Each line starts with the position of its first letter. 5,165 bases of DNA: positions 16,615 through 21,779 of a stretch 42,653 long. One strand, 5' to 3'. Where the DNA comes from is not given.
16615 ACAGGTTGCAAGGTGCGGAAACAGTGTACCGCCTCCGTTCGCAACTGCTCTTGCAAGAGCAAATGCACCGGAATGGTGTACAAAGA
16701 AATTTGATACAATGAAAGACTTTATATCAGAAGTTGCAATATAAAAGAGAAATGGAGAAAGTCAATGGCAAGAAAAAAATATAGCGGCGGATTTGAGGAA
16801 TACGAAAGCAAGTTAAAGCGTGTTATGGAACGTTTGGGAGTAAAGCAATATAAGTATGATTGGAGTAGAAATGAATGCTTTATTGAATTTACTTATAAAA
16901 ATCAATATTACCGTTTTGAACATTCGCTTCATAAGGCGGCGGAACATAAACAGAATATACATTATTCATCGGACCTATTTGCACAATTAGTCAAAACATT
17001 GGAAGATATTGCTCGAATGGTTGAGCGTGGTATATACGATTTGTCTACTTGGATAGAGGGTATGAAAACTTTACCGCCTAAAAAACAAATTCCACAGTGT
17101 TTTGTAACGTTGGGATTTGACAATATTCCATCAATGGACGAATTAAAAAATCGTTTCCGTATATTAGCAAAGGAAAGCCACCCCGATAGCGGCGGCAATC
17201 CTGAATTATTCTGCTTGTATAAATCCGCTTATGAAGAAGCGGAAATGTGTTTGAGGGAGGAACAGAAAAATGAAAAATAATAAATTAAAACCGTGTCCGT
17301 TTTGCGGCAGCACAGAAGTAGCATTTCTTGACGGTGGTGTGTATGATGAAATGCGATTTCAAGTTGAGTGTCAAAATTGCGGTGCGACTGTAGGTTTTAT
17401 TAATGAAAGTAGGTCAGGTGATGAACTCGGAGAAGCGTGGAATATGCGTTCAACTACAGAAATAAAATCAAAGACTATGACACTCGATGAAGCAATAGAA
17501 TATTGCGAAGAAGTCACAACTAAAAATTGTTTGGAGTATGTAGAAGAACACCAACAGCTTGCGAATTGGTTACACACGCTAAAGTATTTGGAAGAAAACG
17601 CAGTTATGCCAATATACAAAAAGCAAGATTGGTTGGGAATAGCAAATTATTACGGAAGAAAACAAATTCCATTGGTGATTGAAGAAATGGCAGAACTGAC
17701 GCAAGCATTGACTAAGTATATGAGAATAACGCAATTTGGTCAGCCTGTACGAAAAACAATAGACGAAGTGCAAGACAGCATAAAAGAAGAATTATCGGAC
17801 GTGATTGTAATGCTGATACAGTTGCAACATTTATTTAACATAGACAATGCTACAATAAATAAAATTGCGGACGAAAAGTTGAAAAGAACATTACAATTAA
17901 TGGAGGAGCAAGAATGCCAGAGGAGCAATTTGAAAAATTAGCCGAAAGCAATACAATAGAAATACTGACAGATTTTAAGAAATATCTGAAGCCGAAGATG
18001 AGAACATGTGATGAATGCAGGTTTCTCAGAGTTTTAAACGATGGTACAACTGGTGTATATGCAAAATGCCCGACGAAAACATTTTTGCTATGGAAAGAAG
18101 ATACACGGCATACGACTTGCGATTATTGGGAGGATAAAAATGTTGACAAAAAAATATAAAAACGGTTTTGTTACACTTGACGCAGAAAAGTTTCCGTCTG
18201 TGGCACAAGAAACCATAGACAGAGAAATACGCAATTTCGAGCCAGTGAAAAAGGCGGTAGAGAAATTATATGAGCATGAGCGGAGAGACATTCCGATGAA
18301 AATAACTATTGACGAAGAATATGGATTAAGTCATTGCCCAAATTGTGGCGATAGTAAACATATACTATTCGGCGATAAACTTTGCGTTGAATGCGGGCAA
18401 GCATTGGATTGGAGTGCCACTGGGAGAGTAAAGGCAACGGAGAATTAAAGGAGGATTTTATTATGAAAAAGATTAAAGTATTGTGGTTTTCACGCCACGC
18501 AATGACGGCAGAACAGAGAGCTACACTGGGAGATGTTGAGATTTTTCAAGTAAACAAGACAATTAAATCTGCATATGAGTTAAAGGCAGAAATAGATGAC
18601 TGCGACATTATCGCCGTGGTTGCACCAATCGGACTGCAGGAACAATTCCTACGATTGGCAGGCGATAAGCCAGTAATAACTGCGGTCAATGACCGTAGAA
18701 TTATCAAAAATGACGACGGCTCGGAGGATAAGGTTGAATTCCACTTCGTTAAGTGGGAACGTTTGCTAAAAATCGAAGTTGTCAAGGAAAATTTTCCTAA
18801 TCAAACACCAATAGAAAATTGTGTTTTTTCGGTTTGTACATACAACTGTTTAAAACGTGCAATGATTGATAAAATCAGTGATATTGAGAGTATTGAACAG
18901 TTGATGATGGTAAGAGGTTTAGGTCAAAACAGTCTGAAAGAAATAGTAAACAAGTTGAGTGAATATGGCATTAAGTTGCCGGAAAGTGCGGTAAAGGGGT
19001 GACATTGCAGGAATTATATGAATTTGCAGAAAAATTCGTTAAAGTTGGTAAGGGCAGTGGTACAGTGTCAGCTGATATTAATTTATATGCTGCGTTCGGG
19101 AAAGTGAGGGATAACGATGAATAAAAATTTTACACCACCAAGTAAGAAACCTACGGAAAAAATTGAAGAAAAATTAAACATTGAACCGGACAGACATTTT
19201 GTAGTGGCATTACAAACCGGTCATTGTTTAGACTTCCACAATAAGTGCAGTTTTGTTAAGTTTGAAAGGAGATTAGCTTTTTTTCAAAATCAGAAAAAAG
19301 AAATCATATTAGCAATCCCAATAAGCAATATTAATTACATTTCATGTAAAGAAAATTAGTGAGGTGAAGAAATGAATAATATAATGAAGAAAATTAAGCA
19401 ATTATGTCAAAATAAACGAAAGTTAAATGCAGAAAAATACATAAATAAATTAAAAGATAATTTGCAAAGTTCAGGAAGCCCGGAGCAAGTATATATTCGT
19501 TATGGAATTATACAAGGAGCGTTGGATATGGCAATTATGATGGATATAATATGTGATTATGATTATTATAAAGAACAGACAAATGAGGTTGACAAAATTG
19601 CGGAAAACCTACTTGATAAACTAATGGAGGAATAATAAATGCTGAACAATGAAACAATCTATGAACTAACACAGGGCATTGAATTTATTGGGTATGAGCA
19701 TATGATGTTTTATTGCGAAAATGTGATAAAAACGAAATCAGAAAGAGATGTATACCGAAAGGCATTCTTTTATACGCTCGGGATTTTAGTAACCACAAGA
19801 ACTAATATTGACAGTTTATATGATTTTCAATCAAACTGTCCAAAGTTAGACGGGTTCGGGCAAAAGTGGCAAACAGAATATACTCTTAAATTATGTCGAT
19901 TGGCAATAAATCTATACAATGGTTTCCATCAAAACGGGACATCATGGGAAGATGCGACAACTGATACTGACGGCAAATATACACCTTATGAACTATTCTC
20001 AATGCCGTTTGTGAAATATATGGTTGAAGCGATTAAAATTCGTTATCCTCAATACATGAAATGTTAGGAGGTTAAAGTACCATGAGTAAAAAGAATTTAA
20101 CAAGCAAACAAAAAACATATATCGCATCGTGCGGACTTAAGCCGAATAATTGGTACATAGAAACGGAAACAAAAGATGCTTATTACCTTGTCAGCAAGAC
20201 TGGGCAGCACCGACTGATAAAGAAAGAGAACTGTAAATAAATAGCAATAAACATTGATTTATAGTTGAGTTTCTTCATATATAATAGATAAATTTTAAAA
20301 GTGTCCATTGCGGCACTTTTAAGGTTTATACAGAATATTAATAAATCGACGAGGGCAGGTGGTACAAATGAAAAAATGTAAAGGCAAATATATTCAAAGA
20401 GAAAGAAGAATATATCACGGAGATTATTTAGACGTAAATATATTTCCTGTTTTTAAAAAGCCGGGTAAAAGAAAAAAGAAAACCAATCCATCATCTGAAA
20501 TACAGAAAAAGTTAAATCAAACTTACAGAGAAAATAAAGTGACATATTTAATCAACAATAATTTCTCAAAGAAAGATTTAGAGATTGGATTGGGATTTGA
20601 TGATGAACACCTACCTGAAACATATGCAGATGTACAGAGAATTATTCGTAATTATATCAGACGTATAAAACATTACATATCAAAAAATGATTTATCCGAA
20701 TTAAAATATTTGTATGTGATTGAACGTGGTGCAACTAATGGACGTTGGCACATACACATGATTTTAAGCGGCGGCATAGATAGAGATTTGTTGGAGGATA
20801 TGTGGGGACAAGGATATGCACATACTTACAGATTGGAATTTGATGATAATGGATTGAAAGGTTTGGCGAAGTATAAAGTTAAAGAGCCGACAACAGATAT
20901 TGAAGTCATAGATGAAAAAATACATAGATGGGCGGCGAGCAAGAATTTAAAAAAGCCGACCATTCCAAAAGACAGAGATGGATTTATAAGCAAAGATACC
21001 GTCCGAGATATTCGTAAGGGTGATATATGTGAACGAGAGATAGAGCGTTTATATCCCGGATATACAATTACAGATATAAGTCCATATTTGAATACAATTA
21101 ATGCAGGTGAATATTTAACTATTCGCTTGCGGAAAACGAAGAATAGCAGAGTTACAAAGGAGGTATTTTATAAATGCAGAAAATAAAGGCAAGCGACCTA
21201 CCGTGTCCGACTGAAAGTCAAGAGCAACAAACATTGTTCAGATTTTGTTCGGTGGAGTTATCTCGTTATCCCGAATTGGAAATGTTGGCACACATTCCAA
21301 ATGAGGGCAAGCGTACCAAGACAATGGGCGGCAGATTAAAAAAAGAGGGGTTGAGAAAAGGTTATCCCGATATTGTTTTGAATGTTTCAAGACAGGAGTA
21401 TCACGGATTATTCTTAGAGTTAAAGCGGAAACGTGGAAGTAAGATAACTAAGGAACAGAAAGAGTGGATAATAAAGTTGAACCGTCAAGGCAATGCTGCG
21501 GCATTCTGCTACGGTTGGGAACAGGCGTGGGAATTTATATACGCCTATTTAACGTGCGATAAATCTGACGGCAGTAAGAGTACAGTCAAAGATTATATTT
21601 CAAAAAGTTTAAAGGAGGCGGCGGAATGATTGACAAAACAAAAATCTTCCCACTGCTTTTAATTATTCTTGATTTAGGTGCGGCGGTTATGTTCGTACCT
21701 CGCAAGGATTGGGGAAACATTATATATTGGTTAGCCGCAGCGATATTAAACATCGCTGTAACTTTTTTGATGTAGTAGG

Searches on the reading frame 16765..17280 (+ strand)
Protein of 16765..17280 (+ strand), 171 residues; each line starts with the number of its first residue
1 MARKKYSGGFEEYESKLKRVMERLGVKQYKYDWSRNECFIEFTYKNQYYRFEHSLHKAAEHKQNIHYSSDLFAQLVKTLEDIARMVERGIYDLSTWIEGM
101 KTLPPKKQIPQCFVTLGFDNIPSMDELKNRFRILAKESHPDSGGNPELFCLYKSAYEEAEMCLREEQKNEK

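Call 79: search_protein_families(library=phrogs, max_evalue=0.001, proteins=[window:16765-17280:+])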
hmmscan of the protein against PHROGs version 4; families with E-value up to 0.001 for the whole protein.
window:16765-17280:+ (171 aa): 3 families
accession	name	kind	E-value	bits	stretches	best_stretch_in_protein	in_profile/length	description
phrog_15863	-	unknown function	2.5e-06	28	1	118-169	150-203/312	-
phrog_2778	-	unknown function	0.00019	22.3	1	111-148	36-73/239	-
phrog_9210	-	unknown function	0.00026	21.7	0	74-150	108-190/204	-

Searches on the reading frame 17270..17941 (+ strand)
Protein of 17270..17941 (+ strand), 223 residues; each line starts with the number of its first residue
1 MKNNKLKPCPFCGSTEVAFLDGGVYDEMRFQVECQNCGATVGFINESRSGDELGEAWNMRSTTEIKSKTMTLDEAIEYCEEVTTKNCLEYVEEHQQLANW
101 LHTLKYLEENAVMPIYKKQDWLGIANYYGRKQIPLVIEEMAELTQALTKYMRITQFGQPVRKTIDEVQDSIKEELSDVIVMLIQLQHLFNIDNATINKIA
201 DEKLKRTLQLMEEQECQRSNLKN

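Call 79: search_protein_families(library=phrogs, max_evalue=0.001, proteins=[window:17270-17941:+])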
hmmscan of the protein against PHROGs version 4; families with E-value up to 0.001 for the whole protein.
window:17270-17941:+ (223 aa): 3 families
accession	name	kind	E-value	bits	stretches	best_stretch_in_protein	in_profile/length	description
phrog_2245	-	other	9e-18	65.9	1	112-219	116-213/218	nucleoside triphosphate pyrophosphohydrolase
phrog_599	-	moron, auxiliary metabolic gene and host takeover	9.3e-15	56.5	1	1-154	69-220/262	Lar-like restriction alleviation protein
phrog_33451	-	unknown function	5.7e-10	39.9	1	70-110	2-43/47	-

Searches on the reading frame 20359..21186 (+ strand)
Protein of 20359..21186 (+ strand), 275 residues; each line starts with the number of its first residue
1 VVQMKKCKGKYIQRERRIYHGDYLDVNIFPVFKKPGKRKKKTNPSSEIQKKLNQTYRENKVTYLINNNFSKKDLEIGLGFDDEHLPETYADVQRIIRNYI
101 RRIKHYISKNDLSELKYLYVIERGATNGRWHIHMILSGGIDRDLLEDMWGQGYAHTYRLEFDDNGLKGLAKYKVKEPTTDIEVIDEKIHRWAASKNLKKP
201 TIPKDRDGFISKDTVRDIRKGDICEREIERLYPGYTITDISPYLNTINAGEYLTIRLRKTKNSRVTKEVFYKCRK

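Call 79: search_protein_families(library=phrogs, max_evalue=0.001, proteins=[window:20359-21186:+])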
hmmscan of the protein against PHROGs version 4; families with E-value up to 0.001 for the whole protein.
window:20359-21186:+ (275 aa): 4 families
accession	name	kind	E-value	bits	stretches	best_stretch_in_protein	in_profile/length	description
phrog_3584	-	DNA, RNA and nucleotide metabolism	6.5e-67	226.7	1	11-270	3-259/265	replication initiation protein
phrog_3419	-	DNA, RNA and nucleotide metabolism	1.2e-08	35.9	1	94-201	124-233/289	rolling circle DNA replication initiation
phrog_713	-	DNA, RNA and nucleotide metabolism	5.3e-05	23.2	1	78-135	125-189/432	DNA replication initiation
phrog_942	-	DNA, RNA and nucleotide metabolism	0.00033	21.1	1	78-153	124-216/501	replication initiation protein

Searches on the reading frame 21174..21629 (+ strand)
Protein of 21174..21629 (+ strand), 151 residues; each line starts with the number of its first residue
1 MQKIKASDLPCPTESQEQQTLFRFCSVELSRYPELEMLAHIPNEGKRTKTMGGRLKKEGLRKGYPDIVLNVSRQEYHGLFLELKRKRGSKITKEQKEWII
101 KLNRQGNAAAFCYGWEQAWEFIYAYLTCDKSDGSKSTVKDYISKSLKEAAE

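Call 79: search_protein_families(library=phrogs, max_evalue=0.001, proteins=[window:21174-21629:+])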
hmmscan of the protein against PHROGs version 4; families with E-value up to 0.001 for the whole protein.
window:21174-21629:+ (151 aa): 4 families
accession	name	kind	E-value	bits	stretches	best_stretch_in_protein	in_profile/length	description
phrog_824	-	unknown function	2.3e-43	150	1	7-131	59-180/265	-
phrog_2363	-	unknown function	1.4e-22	81.3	1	16-133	63-178/192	-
phrog_5702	-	DNA, RNA and nucleotide metabolism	7.9e-13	49.2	1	58-127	1-68/70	Holliday junction resolvase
phrog_93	-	DNA, RNA and nucleotide metabolism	1.7e-06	28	1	60-134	379-450/613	endonuclease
